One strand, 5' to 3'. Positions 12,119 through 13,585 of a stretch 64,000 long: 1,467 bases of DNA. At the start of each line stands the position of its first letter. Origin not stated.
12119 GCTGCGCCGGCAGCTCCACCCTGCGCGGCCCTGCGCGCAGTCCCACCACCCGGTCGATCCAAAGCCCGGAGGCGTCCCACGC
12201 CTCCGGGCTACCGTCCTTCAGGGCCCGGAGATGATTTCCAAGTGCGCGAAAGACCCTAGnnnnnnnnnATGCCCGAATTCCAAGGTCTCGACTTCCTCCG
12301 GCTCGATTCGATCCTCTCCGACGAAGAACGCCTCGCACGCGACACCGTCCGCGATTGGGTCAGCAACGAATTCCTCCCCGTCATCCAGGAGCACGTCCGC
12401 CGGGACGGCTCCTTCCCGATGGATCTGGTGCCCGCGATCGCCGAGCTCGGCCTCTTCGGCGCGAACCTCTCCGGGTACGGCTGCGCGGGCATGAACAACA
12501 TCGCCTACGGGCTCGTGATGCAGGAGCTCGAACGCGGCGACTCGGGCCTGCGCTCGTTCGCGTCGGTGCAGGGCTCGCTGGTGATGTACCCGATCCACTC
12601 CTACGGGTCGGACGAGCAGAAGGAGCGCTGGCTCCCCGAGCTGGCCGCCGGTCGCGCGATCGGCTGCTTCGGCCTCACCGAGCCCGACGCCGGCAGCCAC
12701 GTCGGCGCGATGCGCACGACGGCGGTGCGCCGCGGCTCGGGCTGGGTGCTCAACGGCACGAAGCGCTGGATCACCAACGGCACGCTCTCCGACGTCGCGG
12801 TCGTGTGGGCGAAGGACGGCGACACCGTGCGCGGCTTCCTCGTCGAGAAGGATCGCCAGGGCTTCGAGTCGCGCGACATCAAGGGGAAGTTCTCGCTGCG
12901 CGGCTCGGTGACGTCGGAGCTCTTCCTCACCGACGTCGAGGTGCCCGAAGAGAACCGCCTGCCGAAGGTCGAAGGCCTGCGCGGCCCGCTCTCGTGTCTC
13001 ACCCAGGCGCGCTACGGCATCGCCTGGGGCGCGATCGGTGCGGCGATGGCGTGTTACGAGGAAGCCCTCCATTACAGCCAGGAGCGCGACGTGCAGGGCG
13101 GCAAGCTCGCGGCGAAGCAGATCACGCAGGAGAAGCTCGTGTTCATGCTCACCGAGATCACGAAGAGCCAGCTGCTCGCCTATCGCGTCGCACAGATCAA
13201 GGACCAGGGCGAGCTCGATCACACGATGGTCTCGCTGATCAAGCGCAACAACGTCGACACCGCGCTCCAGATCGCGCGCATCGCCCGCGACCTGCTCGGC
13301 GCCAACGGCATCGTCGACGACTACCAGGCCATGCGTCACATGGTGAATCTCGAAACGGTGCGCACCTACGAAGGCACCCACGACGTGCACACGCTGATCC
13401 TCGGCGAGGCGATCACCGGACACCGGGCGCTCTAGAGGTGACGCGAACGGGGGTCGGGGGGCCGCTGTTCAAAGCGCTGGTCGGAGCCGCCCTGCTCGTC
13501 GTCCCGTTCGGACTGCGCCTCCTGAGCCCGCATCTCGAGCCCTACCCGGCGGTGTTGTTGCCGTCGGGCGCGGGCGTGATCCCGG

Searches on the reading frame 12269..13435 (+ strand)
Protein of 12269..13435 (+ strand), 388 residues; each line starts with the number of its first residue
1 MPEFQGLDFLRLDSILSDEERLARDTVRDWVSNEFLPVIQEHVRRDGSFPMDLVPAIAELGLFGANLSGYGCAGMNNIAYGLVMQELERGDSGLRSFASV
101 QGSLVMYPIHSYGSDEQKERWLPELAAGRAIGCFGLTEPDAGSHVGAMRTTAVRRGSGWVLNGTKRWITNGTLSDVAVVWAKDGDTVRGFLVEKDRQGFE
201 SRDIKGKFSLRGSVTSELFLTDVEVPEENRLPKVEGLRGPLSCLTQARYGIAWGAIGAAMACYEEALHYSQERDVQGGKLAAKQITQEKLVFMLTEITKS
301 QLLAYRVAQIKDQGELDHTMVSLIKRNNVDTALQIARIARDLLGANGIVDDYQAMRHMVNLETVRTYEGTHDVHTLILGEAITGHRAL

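Call 68: search_protein_families(library=pfam, proteins=[window:12269-13435:+], max_evalue=0.001)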
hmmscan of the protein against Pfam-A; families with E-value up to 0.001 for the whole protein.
window:12269-13435:+ (388 aa): 4 families
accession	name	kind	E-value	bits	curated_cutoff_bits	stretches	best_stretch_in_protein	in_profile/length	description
PF02771.21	Acyl-CoA_dh_N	-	2.4e-32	112.1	22.9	1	17-128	1-112/113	Acyl-CoA dehydrogenase, N-terminal domain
PF00441.29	Acyl-CoA_dh_1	-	1.1e-30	107.2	22.4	1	235-382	2-149/150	Acyl-CoA dehydrogenase, C-terminal domain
PF02770.24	Acyl-CoA_dh_M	-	8e-25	87.3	33.3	1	133-223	1-97/97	Acyl-CoA dehydrogenase, middle domain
PF08028.16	Acyl-CoA_dh_2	-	4.3e-06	27.5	22.7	1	250-370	2-132/134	Acyl-CoA dehydrogenase, C-terminal domain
